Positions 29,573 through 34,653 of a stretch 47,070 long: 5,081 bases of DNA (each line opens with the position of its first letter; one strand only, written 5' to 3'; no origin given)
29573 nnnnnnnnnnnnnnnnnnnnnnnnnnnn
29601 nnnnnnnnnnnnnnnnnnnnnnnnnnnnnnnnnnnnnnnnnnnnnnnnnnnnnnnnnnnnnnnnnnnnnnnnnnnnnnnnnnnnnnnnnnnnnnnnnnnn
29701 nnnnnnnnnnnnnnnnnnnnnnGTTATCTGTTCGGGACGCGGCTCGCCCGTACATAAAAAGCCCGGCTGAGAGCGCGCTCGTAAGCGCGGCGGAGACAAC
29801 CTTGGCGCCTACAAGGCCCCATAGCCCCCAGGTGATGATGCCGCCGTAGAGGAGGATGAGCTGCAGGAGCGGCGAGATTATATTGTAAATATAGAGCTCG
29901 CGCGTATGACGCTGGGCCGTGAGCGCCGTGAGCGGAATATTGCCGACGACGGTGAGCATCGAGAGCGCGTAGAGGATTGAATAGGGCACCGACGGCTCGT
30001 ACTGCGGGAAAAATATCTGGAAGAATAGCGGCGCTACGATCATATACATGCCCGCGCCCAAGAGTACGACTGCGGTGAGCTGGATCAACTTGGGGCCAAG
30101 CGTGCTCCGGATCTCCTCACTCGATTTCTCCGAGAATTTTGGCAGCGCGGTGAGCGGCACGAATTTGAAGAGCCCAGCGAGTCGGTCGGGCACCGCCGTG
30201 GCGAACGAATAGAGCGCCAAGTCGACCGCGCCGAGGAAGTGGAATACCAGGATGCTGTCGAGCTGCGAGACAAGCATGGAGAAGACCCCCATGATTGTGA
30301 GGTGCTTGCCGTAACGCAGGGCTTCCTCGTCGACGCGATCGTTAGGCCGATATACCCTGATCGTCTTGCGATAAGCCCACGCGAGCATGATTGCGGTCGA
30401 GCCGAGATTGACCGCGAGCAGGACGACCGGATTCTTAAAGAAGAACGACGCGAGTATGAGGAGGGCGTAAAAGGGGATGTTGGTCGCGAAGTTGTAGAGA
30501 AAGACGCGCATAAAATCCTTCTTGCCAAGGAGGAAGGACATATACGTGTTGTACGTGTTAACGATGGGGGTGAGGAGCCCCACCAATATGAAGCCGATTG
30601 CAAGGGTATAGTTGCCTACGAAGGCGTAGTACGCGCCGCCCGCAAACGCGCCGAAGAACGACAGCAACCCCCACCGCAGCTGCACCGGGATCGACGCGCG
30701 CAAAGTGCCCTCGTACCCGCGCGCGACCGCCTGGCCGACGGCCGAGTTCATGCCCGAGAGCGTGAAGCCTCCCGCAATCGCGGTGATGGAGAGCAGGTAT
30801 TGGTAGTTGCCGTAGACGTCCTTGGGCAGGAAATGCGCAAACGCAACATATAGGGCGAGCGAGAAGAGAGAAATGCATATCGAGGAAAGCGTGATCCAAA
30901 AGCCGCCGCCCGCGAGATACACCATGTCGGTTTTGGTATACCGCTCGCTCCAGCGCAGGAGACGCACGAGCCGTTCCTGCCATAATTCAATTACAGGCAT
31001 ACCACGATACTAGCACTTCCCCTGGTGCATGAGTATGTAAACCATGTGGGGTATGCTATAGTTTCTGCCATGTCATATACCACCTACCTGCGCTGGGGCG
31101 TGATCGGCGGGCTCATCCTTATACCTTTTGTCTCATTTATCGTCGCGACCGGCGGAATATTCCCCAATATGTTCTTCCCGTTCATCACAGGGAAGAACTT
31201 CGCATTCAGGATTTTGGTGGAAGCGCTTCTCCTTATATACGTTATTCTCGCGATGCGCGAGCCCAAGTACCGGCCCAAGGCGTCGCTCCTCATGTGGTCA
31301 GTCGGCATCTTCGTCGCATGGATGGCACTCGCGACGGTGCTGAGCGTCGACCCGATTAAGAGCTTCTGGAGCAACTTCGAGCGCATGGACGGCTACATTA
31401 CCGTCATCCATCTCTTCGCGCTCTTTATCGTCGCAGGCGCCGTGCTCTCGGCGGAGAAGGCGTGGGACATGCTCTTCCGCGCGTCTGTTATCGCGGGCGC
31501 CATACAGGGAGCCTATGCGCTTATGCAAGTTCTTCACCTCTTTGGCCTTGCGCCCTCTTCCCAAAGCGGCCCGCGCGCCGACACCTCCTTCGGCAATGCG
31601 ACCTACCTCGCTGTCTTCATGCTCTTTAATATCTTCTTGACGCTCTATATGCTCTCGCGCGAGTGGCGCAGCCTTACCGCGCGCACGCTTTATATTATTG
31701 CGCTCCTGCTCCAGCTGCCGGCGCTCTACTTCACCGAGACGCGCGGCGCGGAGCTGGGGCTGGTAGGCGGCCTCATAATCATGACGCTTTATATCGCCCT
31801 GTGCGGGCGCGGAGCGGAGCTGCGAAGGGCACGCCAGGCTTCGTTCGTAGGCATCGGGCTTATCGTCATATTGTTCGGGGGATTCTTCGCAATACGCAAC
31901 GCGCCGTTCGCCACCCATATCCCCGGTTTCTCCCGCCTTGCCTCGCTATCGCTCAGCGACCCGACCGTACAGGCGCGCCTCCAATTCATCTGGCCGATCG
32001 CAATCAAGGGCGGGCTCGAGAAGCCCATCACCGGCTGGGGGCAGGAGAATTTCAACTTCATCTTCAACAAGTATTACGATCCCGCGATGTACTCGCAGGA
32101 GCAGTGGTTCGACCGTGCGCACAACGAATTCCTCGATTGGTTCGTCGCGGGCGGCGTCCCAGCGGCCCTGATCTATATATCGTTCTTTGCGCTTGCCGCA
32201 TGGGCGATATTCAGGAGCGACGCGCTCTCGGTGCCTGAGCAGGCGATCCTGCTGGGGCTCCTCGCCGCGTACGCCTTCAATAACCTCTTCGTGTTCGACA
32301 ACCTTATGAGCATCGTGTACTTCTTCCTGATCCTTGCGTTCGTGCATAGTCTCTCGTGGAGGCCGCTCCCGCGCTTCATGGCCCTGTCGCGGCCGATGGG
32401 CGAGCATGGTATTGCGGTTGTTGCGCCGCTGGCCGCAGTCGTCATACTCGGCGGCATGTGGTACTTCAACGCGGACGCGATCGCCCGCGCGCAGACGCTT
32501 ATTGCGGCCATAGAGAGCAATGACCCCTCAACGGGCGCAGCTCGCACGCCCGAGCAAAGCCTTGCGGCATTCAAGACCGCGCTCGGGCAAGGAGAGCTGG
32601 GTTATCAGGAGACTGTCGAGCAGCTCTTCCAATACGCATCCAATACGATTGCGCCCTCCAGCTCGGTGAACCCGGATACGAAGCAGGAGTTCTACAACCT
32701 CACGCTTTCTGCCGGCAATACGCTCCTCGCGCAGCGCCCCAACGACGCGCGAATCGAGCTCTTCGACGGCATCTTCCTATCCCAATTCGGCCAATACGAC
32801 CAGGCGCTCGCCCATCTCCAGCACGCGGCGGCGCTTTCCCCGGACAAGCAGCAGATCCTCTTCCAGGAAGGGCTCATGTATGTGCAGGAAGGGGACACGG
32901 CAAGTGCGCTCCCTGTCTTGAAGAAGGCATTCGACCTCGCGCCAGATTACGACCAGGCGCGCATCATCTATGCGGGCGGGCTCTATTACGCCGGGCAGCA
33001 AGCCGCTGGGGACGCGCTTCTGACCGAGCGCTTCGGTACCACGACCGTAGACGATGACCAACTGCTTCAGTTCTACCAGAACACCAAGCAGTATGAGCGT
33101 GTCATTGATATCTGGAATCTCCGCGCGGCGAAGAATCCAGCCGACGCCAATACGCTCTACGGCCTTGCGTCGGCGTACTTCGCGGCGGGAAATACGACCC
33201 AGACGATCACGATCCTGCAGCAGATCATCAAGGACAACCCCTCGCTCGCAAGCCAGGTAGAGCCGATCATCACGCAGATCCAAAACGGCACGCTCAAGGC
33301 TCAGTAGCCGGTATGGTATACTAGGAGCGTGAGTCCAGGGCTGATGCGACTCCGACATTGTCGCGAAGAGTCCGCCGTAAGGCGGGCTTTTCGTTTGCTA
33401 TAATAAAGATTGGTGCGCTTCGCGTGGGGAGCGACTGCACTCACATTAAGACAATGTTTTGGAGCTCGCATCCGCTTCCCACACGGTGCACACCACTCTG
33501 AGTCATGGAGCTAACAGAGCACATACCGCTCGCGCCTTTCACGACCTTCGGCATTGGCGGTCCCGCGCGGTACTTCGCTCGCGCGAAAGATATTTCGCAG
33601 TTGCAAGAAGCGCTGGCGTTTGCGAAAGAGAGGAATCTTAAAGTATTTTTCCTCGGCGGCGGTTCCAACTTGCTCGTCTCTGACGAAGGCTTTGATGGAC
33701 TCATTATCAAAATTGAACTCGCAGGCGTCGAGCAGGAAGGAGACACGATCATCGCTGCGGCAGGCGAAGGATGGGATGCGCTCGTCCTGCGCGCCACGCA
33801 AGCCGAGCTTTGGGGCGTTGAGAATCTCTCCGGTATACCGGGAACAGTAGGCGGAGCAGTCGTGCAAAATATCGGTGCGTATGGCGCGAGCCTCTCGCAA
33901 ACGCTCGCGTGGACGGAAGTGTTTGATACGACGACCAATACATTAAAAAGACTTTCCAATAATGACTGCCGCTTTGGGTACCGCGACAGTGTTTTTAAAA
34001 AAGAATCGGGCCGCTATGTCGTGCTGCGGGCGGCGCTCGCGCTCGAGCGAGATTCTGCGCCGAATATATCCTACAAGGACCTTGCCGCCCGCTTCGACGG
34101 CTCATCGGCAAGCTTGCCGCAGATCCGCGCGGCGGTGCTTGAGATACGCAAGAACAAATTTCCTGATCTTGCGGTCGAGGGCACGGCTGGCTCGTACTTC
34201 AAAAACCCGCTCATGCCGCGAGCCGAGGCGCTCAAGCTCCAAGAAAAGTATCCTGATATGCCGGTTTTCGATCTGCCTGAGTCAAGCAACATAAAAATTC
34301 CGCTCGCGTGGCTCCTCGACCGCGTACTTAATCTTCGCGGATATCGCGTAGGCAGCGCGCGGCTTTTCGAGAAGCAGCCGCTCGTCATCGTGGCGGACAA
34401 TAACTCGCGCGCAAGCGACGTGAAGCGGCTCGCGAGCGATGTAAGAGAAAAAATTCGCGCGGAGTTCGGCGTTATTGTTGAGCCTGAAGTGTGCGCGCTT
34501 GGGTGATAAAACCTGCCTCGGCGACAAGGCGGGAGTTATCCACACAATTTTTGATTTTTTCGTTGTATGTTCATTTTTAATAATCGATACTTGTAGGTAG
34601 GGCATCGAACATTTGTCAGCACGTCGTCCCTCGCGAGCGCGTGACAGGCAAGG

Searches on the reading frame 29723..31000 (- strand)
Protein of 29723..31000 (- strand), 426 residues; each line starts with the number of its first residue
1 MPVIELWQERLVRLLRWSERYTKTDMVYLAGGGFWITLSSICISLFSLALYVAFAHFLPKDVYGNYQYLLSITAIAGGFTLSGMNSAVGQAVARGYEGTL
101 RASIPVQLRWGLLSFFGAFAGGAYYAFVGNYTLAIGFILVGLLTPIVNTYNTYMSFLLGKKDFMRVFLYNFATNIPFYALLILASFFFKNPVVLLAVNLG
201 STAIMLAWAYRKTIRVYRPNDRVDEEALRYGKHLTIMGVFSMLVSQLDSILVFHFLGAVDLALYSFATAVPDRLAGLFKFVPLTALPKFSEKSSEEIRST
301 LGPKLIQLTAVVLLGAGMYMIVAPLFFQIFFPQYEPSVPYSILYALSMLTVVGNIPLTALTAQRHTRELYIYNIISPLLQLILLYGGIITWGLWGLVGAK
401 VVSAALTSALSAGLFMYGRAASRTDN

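Call 35: search_protein_families(library=pfam, proteins=[window:29723-31000:-], max_evalue=0.001)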
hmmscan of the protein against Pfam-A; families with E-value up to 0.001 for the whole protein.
window:29723-31000:- (426 aa): 2 families
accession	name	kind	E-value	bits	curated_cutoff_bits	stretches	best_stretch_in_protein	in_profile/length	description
PF01943.22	Polysacc_synt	-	1.5e-10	41.4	28.2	1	32-270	4-250/274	Polysaccharide biosynthesis protein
PF13440.11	Polysacc_synt_3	-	7.2e-08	32.4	23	1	55-331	3-284/293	Polysaccharide biosynthesis protein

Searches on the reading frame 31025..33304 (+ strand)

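Call 35: search_protein_families(library=pfam, proteins=[window:31025-33304:+], max_evalue=0.001)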
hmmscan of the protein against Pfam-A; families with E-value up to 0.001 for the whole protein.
window:31025-33304:+ (760 aa): 14 families
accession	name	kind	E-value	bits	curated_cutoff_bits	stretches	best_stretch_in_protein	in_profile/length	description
PF04932.20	Wzy_C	-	2.2e-17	63.7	31.7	1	226-385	2-149/149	O-Antigen ligase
PF13428.12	TPR_14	-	4.3e-12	45.9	23.5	0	615-650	7-42/44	Tetratricopeptide repeat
PF14559.12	TPR_19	-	1.3e-10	41.9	25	0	702-740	19-57/68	Tetratricopeptide repeat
PF13371.12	TPR_9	-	5.2e-10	39.6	35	0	560-611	14-65/73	Tetratricopeptide repeat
PF13424.12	TPR_12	-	7.1e-10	39.4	30.1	1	582-640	10-76/77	Tetratricopeptide repeat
PF07719.23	TPR_2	-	4.7e-08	33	27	0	611-642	3-34/34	Tetratricopeptide repeat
PF13174.12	TPR_6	-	8.6e-08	32.8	26.3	1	711-739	3-31/33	Tetratricopeptide repeat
PF13181.12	TPR_8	-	5.8e-07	29.6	25.7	0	610-642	2-34/34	Tetratricopeptide repeat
PF12895.13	ANAPC3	-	1e-06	29.4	27.2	0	589-656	3-69/82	Anaphase-promoting complex, cyclosome, subunit 3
PF00515.34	TPR_1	-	1.1e-06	28.6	27.8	0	587-607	13-33/34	Tetratricopeptide repeat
PF13414.12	TPR_11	-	4e-06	26.8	26.8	0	589-611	8-30/42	TPR repeat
PF23914.1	TPR_CcmH_CycH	-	4.9e-06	26.9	42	0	528-612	6-87/158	Cytochrome c-type biogenesis protein H TPR domain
PF13432.12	TPR_16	-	1.3e-05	26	32.7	0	587-642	9-64/65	Tetratricopeptide repeat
PF14561.12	TPR_20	-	0.00034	21.3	25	0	700-739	14-53/90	Tetratricopeptide repeat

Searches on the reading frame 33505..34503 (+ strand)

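Call 73: search_protein_families(library=pfam, proteins=[window:33505-34503:+], max_evalue=0.05)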
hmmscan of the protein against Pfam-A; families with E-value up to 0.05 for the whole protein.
window:33505-34503:+ (333 aa): 2 families
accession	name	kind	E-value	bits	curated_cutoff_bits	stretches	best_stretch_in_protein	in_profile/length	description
PF01565.28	FAD_binding_4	-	8.9e-23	81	26.4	1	23-143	3-131/139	FAD binding domain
PF02873.21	MurB_C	-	5e-18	65.6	27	1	206-330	1-97/99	UDP-N-acetylenolpyruvoylglucosamine reductase, C-terminal domain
